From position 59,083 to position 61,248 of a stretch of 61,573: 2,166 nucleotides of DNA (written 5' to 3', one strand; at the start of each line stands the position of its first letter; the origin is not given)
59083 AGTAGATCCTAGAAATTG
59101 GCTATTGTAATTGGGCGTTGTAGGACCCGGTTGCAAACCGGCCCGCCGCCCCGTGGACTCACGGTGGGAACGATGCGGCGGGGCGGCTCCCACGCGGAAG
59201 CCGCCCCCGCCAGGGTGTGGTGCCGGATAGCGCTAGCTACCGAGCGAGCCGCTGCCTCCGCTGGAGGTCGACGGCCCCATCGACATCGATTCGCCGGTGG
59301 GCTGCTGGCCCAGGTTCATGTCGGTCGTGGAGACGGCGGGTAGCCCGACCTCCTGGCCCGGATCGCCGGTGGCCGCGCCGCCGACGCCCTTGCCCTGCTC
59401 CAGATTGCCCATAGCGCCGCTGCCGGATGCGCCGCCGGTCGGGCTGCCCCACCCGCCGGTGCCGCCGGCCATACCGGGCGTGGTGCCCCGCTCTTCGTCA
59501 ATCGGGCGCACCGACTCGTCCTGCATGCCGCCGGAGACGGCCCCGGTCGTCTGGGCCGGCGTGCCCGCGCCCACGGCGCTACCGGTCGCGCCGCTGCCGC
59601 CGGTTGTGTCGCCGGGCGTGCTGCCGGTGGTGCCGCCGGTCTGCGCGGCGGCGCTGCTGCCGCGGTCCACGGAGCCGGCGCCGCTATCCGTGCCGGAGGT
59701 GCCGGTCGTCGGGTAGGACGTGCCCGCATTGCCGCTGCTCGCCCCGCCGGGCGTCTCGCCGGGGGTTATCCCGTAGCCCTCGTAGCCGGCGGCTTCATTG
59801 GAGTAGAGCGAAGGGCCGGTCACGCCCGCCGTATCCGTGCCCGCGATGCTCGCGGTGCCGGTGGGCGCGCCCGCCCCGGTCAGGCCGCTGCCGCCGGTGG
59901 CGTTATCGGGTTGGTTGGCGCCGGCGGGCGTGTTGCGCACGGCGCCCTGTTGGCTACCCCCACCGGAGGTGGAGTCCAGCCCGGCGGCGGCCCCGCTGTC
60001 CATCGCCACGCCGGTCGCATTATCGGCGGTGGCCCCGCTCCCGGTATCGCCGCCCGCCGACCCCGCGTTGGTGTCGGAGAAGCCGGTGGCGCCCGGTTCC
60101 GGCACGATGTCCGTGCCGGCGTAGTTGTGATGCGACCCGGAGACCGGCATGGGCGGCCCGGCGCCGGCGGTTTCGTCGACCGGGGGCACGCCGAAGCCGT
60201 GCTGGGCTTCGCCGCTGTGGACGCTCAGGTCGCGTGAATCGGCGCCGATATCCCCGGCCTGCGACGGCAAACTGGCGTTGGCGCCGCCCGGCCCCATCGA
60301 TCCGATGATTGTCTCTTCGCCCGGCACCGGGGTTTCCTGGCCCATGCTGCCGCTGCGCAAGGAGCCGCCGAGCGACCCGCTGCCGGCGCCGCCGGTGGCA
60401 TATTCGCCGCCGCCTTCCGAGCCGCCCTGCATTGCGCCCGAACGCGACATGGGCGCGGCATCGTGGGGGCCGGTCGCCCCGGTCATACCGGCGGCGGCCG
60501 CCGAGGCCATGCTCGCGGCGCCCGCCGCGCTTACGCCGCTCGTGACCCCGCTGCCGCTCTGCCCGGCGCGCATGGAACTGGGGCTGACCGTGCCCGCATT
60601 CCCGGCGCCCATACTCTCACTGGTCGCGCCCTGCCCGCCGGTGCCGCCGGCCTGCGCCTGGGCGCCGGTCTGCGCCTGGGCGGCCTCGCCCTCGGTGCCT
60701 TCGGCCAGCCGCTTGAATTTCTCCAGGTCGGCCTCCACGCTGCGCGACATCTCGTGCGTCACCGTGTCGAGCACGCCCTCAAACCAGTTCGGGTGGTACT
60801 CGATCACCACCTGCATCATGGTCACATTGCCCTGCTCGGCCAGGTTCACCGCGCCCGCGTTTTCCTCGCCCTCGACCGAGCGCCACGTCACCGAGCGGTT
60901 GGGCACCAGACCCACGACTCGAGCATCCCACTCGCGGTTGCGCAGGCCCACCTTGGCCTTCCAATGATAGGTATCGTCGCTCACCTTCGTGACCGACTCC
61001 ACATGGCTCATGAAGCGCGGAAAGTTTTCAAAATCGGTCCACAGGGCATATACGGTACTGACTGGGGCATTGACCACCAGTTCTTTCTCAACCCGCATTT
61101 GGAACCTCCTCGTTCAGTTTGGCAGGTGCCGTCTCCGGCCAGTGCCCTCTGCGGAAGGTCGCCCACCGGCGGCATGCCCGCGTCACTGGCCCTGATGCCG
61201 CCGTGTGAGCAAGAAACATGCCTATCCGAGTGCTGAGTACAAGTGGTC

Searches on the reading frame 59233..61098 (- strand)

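Call 44: search_protein_families(library=pfam, proteins=[window:59233-61098:-], max_evalue=0.001)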
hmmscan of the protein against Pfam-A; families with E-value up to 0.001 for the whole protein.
window:59233-61098:- (621 aa): 2 families
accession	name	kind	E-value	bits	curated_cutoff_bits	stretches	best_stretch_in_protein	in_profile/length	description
PF03364.25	Polyketide_cyc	-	2.7e-17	63.7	23.4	1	9-105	1-103/126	Polyketide cyclase / dehydrase and lipid transport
PF10604.15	Polyketide_cyc2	-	1.2e-09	39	27.4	1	2-133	3-142/142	Polyketide cyclase / dehydrase and lipid transport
